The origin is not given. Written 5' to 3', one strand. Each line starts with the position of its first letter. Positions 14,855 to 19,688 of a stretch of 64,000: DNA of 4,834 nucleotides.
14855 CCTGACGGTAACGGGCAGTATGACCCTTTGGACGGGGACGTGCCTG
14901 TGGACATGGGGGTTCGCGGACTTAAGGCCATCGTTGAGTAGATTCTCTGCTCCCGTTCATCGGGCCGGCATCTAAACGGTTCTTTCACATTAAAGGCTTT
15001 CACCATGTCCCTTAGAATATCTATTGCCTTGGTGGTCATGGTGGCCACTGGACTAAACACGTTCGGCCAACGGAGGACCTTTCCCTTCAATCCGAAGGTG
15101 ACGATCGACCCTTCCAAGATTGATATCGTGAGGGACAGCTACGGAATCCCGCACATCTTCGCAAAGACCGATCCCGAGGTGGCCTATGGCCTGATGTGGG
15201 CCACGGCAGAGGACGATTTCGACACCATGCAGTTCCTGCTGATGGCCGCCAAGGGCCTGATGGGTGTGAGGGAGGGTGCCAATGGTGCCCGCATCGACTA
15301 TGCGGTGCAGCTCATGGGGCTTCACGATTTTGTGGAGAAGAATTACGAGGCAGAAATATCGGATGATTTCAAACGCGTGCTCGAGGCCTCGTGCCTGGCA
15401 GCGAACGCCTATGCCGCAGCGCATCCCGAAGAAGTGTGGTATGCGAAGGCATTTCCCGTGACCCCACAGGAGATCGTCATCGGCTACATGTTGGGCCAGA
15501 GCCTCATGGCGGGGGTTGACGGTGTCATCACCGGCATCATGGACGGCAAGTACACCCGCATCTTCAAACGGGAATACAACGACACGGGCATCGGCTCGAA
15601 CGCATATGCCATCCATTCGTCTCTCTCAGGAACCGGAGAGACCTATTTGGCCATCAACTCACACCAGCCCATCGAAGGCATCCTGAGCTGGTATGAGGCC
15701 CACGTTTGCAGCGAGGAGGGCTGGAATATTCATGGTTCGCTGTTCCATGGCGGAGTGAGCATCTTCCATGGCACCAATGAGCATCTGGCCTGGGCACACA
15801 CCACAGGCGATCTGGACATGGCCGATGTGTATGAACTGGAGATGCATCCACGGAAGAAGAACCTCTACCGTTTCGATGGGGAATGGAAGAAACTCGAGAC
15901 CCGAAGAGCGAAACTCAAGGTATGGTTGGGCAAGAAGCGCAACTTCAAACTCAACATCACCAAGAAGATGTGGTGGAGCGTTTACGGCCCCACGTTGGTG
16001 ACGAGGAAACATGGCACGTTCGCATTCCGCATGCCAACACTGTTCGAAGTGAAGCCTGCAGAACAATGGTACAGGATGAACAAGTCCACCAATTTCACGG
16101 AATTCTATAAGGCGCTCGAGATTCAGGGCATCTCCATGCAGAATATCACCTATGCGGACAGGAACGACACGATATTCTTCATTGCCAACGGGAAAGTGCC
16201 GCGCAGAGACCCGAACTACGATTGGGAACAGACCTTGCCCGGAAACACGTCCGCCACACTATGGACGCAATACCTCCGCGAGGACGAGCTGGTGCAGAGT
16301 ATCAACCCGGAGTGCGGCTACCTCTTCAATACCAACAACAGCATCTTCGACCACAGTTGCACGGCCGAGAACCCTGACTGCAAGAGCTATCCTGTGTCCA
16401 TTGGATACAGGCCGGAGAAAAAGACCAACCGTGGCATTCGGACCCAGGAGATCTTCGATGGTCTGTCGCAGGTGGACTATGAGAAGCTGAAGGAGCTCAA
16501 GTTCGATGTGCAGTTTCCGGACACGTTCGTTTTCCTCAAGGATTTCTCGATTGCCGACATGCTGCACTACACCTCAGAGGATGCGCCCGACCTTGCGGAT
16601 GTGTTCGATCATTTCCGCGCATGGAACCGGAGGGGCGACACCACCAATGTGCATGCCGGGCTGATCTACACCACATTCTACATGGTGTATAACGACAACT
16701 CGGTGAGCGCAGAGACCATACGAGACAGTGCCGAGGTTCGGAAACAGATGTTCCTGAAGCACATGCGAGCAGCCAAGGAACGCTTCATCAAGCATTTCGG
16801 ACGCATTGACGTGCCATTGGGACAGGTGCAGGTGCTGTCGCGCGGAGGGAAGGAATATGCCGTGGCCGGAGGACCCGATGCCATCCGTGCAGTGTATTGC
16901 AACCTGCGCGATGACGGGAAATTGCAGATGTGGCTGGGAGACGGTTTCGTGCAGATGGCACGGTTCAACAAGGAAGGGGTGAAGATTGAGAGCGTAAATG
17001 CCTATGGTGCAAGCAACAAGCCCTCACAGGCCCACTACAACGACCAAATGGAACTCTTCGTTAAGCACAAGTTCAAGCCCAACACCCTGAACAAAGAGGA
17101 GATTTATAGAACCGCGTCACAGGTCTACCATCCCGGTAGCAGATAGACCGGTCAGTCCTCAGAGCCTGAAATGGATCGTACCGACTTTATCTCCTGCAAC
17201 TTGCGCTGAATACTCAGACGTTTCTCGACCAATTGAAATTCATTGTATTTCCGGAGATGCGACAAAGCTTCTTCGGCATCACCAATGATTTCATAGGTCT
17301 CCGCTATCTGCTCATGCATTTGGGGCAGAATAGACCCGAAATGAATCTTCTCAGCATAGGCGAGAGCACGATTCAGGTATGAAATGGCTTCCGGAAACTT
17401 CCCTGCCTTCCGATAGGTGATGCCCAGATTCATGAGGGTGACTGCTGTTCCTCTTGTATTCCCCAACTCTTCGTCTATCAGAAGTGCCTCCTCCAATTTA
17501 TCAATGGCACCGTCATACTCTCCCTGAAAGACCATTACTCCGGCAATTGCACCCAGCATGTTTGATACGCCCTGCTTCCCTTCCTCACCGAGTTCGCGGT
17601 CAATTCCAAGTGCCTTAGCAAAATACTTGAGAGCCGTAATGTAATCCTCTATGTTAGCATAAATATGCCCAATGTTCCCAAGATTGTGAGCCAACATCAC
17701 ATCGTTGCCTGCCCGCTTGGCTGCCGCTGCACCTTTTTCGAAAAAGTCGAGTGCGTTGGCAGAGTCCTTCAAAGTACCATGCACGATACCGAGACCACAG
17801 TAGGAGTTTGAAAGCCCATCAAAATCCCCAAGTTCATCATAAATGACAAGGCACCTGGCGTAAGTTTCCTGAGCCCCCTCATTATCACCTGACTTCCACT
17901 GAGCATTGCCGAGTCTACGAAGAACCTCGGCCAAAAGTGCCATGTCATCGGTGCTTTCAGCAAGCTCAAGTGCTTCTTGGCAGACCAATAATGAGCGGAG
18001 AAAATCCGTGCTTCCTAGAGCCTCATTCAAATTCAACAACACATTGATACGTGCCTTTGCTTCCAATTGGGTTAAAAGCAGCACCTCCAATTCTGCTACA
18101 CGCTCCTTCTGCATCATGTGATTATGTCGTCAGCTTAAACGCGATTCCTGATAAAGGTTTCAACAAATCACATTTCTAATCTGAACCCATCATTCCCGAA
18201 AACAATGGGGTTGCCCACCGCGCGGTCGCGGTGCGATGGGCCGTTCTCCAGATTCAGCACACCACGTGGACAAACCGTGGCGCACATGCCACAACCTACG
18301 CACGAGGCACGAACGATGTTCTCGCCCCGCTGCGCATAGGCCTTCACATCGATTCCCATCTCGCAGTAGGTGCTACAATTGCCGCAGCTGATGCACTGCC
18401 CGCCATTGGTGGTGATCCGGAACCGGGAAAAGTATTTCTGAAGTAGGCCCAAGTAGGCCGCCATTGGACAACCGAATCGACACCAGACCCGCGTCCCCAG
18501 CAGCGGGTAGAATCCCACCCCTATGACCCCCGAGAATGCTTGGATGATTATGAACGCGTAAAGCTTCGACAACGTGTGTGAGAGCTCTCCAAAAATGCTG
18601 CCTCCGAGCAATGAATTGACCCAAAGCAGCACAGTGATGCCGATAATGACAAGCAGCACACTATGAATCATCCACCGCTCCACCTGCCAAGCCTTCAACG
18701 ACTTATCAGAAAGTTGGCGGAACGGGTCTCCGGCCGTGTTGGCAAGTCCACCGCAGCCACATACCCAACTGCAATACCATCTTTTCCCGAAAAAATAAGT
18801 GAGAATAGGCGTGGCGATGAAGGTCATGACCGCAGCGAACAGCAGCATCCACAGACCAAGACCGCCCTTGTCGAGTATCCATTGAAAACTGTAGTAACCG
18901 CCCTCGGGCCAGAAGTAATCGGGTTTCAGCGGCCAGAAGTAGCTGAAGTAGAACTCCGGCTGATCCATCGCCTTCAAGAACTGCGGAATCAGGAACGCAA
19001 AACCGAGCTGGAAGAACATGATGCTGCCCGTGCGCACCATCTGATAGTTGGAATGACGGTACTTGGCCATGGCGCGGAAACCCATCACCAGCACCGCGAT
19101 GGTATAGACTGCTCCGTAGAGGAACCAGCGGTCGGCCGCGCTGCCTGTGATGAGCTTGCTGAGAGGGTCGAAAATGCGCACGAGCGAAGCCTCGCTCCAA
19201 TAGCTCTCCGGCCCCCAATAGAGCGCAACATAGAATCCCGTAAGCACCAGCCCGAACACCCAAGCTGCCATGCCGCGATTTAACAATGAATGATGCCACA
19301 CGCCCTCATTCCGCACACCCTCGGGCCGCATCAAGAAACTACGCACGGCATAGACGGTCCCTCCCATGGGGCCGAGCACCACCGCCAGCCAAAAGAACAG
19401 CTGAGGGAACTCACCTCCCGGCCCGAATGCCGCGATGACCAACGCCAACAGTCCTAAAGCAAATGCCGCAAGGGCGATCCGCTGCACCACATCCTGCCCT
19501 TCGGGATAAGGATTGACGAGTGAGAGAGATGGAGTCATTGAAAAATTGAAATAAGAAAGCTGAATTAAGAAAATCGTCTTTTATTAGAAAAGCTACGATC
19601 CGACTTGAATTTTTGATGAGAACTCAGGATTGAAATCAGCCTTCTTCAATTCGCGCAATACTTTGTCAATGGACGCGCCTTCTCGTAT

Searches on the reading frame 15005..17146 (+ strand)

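Call 42: search_protein_families(library=pfam, proteins=[window:15005-17146:+], max_evalue=0.0001)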
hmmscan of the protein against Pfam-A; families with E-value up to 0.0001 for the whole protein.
window:15005-17146:+ (713 aa): 1 family
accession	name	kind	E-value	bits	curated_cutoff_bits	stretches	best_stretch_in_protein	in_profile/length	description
PF01804.23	Penicil_amidase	-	6.9e-91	306.7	21.3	1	39-700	2-673/675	Penicillin amidase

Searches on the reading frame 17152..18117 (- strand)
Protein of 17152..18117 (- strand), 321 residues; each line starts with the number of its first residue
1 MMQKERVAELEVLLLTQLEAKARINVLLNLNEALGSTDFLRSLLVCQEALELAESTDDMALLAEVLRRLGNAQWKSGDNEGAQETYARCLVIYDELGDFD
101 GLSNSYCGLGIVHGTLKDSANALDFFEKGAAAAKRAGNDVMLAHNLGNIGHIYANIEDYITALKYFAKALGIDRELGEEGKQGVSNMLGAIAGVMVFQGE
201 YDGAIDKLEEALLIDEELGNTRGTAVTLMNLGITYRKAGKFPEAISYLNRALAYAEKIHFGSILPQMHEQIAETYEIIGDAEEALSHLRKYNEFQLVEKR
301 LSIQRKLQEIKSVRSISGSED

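Call 41: search_protein_families(library=pfam, proteins=[window:17152-18117:-], max_evalue=0.0001)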
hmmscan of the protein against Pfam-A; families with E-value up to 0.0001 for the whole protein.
window:17152-18117:- (321 aa): 10 families
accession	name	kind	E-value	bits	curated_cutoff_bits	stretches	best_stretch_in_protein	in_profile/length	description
PF13424.12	TPR_12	-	3.2e-36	123.8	30.1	3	185-257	3-77/77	Tetratricopeptide repeat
PF00515.34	TPR_1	-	6.3e-21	73.7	27.8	1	225-253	1-29/34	Tetratricopeptide repeat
PF07719.23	TPR_2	-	6.9e-21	73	27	1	227-256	3-32/34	Tetratricopeptide repeat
PF13181.12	TPR_8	-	1.9e-17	62.3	25.7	0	145-175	3-33/34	Tetratricopeptide repeat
PF13176.12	TPR_7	-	2.8e-16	58.6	27.9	0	227-253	1-29/36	Tetratricopeptide repeat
PF13374.12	TPR_10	-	5.5e-10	39.4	27.5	1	224-258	1-35/42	Tetratricopeptide repeat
PF13428.12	TPR_14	-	1.3e-09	38.2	23.5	0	228-253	4-29/44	Tetratricopeptide repeat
PF17874.7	TPR_MalT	-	2.2e-08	34.2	45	1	191-290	46-147/336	MalT-like TPR region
PF13174.12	TPR_6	-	3.5e-07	30.9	26.3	0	228-252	3-27/33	Tetratricopeptide repeat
PF13432.12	TPR_16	-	6.5e-06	26.9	32.7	0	231-290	3-56/65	Tetratricopeptide repeat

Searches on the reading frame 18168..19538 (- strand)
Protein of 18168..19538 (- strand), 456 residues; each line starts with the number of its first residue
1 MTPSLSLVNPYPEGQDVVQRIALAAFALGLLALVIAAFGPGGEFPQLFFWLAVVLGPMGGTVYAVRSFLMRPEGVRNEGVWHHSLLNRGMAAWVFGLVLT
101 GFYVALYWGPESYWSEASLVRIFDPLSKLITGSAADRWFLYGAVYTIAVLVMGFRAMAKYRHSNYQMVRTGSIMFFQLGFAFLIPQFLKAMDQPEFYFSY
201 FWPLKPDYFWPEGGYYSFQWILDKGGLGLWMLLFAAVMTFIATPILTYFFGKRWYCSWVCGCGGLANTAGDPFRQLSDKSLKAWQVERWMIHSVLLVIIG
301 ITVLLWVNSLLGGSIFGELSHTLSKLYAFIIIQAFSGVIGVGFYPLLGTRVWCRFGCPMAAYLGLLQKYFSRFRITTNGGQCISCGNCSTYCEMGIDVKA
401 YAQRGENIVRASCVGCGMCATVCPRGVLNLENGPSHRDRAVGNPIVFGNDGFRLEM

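Call 42: search_protein_families(library=pfam, proteins=[window:18168-19538:-], max_evalue=0.0001)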
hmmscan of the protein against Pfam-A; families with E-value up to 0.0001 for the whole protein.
window:18168-19538:- (456 aa): 8 families
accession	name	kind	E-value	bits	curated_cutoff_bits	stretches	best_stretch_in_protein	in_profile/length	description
PF13187.11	Fer4_9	-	9.9e-08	32.3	27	1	381-427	1-51/52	4Fe-4S dicluster domain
PF14697.11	Fer4_21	-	1.3e-07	32.1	35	1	380-424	6-52/59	4Fe-4S dicluster domain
PF13237.11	Fer4_10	-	1.3e-06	28.7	25.5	1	377-424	4-53/53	4Fe-4S dicluster domain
PF12838.12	Fer4_7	-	4e-06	27.6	27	1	381-427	1-52/52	4Fe-4S dicluster domain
PF12801.12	Fer4_5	-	4.5e-06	27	22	1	235-275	4-43/48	4Fe-4S binding domain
PF12837.12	Fer4_6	-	9.4e-06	25.8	25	1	408-428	4-24/24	4Fe-4S binding domain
PF00037.32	Fer4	-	5.3e-05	23.3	21.1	1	410-428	5-23/24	4Fe-4S binding domain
PF13183.11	Fer4_8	-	8.4e-05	23.5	27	0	411-427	52-68/68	4Fe-4S dicluster domain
